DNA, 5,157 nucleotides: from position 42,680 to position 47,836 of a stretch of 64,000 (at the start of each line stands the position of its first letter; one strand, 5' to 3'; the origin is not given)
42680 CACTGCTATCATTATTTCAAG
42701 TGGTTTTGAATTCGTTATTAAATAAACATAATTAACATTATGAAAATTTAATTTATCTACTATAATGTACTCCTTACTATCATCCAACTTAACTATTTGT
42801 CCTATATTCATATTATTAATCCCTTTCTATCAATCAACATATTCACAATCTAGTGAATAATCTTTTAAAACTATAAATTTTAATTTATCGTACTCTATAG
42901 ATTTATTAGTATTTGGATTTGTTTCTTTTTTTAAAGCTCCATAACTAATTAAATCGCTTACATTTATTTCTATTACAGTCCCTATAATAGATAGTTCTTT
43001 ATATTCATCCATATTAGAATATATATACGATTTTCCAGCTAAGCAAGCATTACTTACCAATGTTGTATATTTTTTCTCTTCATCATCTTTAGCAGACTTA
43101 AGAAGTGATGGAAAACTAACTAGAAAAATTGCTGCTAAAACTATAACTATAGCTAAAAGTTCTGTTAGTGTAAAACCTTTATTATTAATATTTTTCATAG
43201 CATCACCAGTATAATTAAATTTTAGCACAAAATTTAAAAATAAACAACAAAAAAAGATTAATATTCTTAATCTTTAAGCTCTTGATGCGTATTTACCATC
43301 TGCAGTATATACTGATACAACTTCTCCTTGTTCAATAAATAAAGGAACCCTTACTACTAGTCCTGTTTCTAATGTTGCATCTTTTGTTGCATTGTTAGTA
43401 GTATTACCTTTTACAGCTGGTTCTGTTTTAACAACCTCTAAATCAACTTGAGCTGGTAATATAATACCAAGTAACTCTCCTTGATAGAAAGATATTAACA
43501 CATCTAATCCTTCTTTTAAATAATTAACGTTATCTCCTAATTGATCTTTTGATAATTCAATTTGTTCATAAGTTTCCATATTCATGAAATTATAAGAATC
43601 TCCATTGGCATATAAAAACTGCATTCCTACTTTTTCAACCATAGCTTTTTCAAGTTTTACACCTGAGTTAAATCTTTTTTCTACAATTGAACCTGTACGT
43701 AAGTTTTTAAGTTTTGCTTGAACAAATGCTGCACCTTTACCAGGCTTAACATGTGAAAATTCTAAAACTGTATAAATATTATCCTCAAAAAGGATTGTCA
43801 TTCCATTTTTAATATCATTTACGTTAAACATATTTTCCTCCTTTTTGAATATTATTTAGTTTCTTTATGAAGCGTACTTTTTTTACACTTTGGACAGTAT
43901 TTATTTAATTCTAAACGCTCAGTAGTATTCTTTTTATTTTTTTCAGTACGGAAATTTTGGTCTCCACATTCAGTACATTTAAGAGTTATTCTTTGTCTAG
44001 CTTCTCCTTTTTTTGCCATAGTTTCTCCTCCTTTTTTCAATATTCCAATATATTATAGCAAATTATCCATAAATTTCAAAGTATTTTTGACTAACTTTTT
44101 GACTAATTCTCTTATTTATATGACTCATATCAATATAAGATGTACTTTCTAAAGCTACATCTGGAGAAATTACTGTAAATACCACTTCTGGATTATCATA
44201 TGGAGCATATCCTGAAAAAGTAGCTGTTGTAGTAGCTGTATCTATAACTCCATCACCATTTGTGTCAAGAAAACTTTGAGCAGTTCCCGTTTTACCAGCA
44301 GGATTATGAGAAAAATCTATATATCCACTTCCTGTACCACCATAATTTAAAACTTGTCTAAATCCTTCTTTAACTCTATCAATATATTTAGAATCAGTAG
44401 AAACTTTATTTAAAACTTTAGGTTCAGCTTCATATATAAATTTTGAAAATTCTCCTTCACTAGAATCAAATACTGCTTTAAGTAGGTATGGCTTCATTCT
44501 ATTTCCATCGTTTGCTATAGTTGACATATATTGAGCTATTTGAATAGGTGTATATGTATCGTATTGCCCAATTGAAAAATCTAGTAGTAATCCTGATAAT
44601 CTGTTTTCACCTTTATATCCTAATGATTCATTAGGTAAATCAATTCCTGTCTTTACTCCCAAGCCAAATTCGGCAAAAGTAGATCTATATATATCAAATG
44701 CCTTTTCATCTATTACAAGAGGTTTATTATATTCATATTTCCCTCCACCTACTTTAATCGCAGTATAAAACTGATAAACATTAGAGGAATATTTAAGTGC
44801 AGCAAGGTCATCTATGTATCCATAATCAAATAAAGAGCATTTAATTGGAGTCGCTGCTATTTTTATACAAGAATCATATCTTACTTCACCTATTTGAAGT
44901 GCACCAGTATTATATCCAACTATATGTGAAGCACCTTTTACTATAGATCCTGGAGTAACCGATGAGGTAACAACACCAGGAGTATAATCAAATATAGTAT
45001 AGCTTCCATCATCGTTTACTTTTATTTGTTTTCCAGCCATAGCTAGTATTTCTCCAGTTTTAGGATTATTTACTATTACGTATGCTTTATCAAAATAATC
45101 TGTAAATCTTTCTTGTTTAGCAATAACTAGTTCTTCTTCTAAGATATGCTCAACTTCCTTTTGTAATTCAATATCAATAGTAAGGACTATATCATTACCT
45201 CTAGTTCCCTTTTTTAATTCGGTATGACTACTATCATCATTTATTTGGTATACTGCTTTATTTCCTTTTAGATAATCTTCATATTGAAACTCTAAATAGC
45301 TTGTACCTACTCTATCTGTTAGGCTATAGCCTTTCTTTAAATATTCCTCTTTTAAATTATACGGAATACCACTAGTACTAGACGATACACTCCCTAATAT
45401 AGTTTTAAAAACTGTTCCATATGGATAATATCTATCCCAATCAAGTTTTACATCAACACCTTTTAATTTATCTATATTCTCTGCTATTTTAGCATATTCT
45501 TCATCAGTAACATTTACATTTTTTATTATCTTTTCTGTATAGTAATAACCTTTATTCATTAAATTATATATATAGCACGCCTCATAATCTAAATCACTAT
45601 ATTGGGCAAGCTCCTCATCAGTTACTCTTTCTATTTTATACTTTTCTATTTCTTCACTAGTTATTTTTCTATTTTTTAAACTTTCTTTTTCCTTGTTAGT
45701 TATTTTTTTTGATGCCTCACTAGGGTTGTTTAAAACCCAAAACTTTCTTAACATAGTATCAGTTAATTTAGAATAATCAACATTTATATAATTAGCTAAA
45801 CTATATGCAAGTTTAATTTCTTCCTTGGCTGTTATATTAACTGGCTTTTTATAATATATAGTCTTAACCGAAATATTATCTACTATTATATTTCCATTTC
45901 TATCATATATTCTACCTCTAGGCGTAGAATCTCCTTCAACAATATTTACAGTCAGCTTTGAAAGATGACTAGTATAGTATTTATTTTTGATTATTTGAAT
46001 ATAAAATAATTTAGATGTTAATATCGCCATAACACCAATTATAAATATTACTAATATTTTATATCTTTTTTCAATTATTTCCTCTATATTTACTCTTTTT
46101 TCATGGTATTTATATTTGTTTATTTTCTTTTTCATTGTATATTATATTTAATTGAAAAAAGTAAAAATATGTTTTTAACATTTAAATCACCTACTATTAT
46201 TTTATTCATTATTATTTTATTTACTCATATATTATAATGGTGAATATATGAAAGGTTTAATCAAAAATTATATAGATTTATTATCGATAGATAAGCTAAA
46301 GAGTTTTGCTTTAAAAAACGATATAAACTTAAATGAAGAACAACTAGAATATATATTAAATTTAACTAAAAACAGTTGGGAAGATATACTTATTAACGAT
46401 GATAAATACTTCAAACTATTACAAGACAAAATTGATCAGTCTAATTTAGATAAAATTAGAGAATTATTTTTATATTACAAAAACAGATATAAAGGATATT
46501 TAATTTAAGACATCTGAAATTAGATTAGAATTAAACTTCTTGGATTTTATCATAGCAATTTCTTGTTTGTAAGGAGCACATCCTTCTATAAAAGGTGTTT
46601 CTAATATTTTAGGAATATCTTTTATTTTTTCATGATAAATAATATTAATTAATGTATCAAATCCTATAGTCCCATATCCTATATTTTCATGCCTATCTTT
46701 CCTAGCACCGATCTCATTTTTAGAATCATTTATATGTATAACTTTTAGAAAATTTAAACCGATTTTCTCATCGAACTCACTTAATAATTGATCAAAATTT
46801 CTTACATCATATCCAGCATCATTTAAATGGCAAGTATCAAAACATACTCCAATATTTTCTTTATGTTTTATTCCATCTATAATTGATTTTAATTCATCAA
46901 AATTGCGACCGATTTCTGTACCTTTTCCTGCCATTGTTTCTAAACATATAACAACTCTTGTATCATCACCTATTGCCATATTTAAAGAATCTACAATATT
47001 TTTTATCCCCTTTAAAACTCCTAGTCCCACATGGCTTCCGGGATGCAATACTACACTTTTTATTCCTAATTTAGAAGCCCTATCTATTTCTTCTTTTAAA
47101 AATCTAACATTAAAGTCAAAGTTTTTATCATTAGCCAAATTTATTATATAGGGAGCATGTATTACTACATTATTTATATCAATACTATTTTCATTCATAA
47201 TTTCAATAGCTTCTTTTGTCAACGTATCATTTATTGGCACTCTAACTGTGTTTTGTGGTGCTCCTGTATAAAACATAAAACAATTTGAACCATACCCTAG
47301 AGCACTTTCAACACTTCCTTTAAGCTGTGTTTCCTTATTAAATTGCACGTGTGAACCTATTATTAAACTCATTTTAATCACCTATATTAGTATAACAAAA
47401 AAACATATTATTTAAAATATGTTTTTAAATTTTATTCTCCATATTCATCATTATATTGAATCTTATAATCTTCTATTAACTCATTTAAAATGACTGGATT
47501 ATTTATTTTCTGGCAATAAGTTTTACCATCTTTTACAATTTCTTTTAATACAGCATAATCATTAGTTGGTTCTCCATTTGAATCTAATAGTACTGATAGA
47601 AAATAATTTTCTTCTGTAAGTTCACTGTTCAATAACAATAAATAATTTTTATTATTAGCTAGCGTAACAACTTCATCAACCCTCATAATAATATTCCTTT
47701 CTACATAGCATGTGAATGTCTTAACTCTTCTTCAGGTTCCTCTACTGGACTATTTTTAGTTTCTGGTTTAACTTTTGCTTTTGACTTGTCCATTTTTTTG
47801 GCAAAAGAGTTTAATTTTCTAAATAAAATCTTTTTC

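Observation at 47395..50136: Self-contained four-gene cassette of unknown proteins between pcrA and nfo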

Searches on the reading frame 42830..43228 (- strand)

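Call 22: search_protein_families(library=pfam, proteins=[window:42830-43228:-], max_evalue=0.01)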
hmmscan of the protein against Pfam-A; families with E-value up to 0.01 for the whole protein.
window:42830-43228:- (132 aa): 1 family
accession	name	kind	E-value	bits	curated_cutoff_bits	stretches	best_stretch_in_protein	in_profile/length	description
PF07963.17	N_methyl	-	0.0017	18.3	21.2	1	15-37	3-25/27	Prokaryotic N-terminal methylation motif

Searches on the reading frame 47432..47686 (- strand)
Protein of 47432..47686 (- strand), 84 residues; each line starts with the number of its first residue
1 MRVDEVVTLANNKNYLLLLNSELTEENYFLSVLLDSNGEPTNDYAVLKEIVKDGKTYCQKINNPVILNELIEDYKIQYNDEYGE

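Call 3: search_protein_families(library=pfam, proteins=[window:47432-47686:-], max_evalue=1)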
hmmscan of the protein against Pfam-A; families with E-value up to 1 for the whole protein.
window:47432-47686:- (84 aa): 0 families

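Call 4: search_protein_families(library=ncbifam, proteins=[window:47432-47686:-], max_evalue=1)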
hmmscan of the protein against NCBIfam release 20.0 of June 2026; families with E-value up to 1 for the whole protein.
window:47432-47686:- (84 aa): 1 family
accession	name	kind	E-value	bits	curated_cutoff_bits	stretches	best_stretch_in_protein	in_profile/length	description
NF058612.1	GTNG0744Estse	equivalog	0.073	13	450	1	20-77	15-69/242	GTNG_0744 family esterase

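Call 5: search_protein_families(library=phrogs, proteins=[window:47432-47686:-], max_evalue=0.1)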
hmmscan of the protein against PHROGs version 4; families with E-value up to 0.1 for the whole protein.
window:47432-47686:- (84 aa): 1 family
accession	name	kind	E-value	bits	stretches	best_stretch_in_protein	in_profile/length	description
phrog_12648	-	unknown function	0.053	14.9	1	38-80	7-51/101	-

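Call 24: find_homologous_proteins(query=window:47432-47686:-, max_evalue=0.001)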
Query window:47432-47686:- (84 aa): 15 proteins with E <= 0.001 among 15 candidates.
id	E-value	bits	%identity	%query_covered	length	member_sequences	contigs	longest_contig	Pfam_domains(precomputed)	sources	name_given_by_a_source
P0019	1.3e-46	174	100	100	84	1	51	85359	-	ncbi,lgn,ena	-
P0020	1.1e-43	164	95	100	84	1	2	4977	-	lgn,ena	-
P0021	3.0e-43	163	94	100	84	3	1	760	-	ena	-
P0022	2.1e-42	160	94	98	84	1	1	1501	-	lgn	-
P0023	8.2e-36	139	82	98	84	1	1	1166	-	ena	-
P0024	1.5e-31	126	71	100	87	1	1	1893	-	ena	-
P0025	7.6e-31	123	71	100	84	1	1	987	-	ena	-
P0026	1.1e-29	120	72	96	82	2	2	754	-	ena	-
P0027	8.4e-29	117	68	98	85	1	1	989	-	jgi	jgi:hypothetical protein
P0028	9.7e-29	117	70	98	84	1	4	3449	-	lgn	-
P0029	1.4e-28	116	70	98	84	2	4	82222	-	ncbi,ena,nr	ncbi:MAG: hypothetical protein IJY25_00080 [Bacilli bacterium]|nr:hypothetical protein [Bacilli bact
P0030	8.8e-27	110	69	95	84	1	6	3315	-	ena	-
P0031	6.7e-24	101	61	100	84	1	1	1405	-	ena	-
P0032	1.6e-20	91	59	98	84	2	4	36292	-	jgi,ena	-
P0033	5.9e-16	76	54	88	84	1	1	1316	-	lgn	-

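Call 39: search_solved_structures(query=A3, max_evalue=10)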
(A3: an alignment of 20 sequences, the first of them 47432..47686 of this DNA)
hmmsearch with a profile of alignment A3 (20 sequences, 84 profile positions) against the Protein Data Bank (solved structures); distinct sequences matched with E-value up to 10: 3.
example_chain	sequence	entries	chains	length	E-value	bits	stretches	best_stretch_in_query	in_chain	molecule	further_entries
9lm9_A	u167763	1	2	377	0.081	16.3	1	42-69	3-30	bvFP-Pfr16.v14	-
4bkg_A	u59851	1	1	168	0.4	14.1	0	40-74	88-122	SMALL UBIQUITIN-RELATED MODIFIER 2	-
8q5m_A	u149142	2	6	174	0.97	12.8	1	18-66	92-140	Restriction endonuclease (Eco15I)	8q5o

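Call 54: predict_structure(alignment_id=A4)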
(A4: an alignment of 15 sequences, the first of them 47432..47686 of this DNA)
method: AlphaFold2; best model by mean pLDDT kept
length: 84 residues; sequences in the alignment: 15
mean_pLDDT: 90.4   pTM: 0.78
mean pLDDT of the five models: 90.4, 87.9, 87.7, 85.5, 79.8
residues with pLDDT >= 90: 66; 70-90: 14; 50-70: 3; < 50: 1
segments of 3 or more residues with pLDDT < 50: none
pLDDT, mean of each block of 10 residues (from residue 1): 92 95 90 96 95 91 94 85 54
secondary structure, 60 per line:
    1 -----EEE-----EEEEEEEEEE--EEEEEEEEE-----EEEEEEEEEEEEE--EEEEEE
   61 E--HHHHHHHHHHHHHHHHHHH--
elements in order: E6-8 E14-23 E26-34 E40-52 E55-61 H64-82

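Call 56: fold_search(model_id=the predicted structure, library=pdb)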
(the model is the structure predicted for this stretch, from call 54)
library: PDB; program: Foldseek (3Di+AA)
matches with E <= 10: 581; with E <= 0.001: 0
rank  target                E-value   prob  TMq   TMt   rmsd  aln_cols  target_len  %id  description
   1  4ebr_A                1.7e-01  0.66  0.33  0.22   7.8        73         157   16  Crystal structure of Autophagic E2, Atg10 (released 2012-10-03)
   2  6cqh_B                3.2e-01  0.87  0.46  0.14   7.8        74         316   15  Crystal Structure of the Human vaccinia-related kinase bound to a N-propynyl-N-ethyl-dihydropteridine inhibitor (released 2018-03-28)
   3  3nm7_C                4.8e-01  0.28  0.29  0.31   8.2        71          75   18  Crystal Structure of Borrelia burgdorferi Pur-alpha (released 2010-10-06)
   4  4kvh                  5.9e-01  0.69  0.38  0.31   4.4        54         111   13  Crystal structure of ketosteroid isomerase fold protein Hmuk_0747 (released 2013-06-12)
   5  3bga_B                5.9e-01  0.51  0.35  0.04   7.9        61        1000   11  Crystal structure of beta-galactosidase from Bacteroides thetaiotaomicron VPI-5482 (released 2007-12-11)
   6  3p9v_A                5.9e-01  0.16  0.29  0.19  16.5       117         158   14  High Resolution Crystal Structure of protein Maqu_3174 from Marinobacter aquaeolei, Northeast Structural Genomics Cons (released 2010-10-27)
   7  9qzd_A                6.3e-01  0.38  0.33  0.25   8.2        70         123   11  de novo NTF2-like protein (released 2025-10-22)
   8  3cpf_A                6.3e-01  0.25  0.32  0.23  19.2       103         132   12  Crystal structure of human eukaryotic translation initiation factor EIF5A (released 2008-04-15)
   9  2cp7_MODEL_1_A        7.8e-01  0.41  0.38  0.38  11.1        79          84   14  Solution structure of the 1st CAP-Gly domain in mouse CLIP-170/restin (released 2005-11-19)
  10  3nm7_A                7.8e-01  0.28  0.31  0.31   7.7        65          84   17  Crystal Structure of Borrelia burgdorferi Pur-alpha (released 2010-10-06)
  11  7bn9_A                7.8e-01  0.18  0.23  0.05   7.6        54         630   13  Crystal Structure of Bacillus subtilis Penicillin Binding Protein 3 (released 2022-03-02)
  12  2b5n_C                8.3e-01  0.15  0.22  0.07  11.3        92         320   10  Crystal Structure of the DDB1 BPB Domain (released 2006-02-28)
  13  3op5_A                9.3e-01  0.85  0.48  0.14   3.7        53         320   17  Human vaccinia-related kinase 1 (released 2010-09-22)
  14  2jii_A                9.8e-01  0.57  0.39  0.12   4.0        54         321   17  Structure of vaccinia related kinase 3 (released 2007-07-10)
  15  2jii_B                1.0e+00  0.77  0.44  0.13   3.1        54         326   17  Structure of vaccinia related kinase 3 (released 2007-07-10)
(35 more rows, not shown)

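Call 63: search_protein_families(library=padloc, proteins=[window:47432-47686:-], max_evalue=0.01)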
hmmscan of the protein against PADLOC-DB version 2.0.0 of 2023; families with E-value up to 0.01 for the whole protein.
window:47432-47686:- (84 aa): 0 families

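Call 67: search_protein_families(library=pfam, alignment_id=A3, max_evalue=5)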
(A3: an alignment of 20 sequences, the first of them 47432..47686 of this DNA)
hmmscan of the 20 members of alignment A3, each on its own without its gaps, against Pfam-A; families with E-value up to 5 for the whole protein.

A. member 1, window:47432-47686:- (84 aa): 0 families

B. families by the number of members that match (of 20 scanned): 9 families
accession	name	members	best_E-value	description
PF06289.16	FlbD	5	0.02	Flagellar and Swarming motility proteins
PF25251.1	DUF7853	2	0.014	Family of unknown function (DUF7853)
PF10112.14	Halogen_Hydrol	1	0.042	5-bromo-4-chloroindolyl phosphate hydrolysis protein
PF23192.1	NOMO_12th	1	0.043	NOMO C-terminal transthyretin-like domain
PF00439.30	Bromodomain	1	0.043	Bromodomain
PF11966.13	SSURE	1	0.045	SSURE domain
PF08165.16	FerA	1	0.055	FerA (NUC095) domain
PF01755.23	Glyco_transf_25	1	0.059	Glycosyltransferase family 25 (LPS biosynthesis protein)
PF12918.12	TcdB_N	1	0.25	TcdB toxin N-terminal helical domain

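Call 71: find_related_loci(query=A3, collection=viral_contigs, flank=8000)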
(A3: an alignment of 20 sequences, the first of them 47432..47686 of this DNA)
Query A3 (84 aa) in viral_contigs; peptide patterns used: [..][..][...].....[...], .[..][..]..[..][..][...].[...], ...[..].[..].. (x = any residue, [..] = any of these).
146 stretches matched a pattern, but none encodes a relative of the query by tblastn (E <= 1e-3).

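Call 72: fold_search(model_id=the predicted structure, library=viral)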
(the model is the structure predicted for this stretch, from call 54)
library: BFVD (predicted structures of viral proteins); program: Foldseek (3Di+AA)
matches with E <= 10: 1157; with E <= 0.001: 0
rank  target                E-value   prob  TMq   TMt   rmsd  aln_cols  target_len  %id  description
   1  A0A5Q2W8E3            5.3e-02  0.99  0.46  0.42   5.6        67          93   18  (no name in the UniProt tables at hand)
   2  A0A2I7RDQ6            7.9e-02  1.00  0.54  0.45   3.2        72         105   14  (no name in the UniProt tables at hand)
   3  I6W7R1                9.3e-02  0.93  0.45  0.31  13.6        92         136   12  (no name in the UniProt tables at hand)
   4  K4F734                9.8e-02  0.92  0.46  0.44  13.4        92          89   10  Uncharacterized protein [Cronobacter phage vB_CsaM_GAP32]
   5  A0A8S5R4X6            1.4e-01  0.84  0.34  0.16   6.3        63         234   21  Uncharacterized protein [Siphoviridae sp. ctpV36]
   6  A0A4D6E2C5            1.4e-01  0.91  0.45  0.34   8.0        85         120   12  (no name in the UniProt tables at hand)
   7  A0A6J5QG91            1.7e-01  0.96  0.45  0.34   7.8        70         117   17  Uncharacterized protein [uncultured Caudovirales phage]
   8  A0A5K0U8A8            1.7e-01  0.96  0.46  0.38   8.6        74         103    9  DUF1653 domain-containing protein [Yasminevirus sp. GU-2018]
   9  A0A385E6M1            1.7e-01  0.47  0.35  0.33   9.4        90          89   16  (no name in the UniProt tables at hand)
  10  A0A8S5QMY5            1.8e-01  0.85  0.43  0.09  12.1        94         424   15  Uncharacterized protein [CrAss-like virus sp. ctYsL76]
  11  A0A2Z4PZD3            1.8e-01  0.66  0.36  0.29  11.4        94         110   11  (no name in the UniProt tables at hand)
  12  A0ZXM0                1.9e-01  0.47  0.29  0.18  16.9        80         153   12  Polyprotein (Fragment) [Fig leaf mottle-associated virus 1]
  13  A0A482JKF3            1.9e-01  0.38  0.25  0.25  10.0        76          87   24  Uncharacterized protein [Shigella phage Silverhawkium]
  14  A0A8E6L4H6            2.0e-01  0.38  0.31  0.20  12.1       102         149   16  (no name in the UniProt tables at hand)
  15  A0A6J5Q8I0            2.1e-01  0.98  0.44  0.59   5.0        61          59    8  Uncharacterized protein [uncultured Caudovirales phage]
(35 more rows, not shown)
